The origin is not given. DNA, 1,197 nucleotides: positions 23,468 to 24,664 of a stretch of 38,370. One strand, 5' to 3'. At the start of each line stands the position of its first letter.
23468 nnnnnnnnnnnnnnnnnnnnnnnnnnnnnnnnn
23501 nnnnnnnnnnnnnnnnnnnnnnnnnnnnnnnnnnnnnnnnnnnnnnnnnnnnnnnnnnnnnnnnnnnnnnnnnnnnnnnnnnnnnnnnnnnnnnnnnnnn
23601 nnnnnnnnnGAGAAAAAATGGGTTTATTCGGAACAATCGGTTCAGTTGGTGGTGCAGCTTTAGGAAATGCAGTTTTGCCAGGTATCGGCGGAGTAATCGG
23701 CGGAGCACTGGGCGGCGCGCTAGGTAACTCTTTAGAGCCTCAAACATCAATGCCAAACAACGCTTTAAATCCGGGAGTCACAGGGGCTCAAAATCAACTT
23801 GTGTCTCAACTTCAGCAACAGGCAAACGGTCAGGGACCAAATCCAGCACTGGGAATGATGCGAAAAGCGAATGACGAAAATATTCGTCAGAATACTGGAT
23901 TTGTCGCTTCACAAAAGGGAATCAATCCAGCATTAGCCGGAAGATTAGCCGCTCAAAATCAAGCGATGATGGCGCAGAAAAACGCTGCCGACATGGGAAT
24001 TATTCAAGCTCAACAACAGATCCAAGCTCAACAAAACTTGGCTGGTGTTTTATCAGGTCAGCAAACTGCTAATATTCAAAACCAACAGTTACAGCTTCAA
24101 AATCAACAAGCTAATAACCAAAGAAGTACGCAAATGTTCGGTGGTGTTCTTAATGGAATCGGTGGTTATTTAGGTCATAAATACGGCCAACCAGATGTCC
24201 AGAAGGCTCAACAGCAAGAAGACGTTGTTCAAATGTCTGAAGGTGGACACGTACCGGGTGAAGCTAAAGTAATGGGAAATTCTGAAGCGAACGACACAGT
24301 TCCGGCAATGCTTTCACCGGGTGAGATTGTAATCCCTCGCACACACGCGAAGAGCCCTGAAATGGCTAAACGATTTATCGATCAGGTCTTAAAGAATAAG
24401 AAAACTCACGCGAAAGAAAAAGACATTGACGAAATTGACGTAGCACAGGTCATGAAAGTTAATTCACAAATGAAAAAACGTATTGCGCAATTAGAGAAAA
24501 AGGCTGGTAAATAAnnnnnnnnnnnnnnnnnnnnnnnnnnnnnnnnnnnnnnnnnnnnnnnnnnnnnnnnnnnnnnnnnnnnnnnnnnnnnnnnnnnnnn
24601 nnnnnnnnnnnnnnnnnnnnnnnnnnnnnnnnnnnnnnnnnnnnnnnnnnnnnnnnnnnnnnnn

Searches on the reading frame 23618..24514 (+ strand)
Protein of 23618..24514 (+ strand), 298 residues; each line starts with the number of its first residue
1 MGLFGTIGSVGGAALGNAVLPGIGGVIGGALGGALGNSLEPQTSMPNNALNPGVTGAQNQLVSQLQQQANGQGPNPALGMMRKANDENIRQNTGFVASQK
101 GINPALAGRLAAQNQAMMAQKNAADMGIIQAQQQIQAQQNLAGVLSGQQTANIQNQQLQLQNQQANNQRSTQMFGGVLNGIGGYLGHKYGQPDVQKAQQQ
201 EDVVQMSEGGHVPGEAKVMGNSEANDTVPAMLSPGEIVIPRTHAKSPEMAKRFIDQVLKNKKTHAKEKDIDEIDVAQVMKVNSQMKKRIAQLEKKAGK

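Call 81: search_protein_families(library=phrogs, proteins=[window:23618-24514:+], max_evalue=0.001)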
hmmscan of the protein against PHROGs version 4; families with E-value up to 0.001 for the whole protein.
window:23618-24514:+ (298 aa): 1 family
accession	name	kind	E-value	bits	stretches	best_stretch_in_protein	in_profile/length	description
phrog_35029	-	unknown function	2.6e-05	23.6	1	196-241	351-390/853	-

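Call 82: search_protein_families(library=pfam, proteins=[window:23618-24514:+], max_evalue=0.001)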
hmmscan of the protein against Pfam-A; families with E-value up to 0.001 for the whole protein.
window:23618-24514:+ (298 aa): 0 families
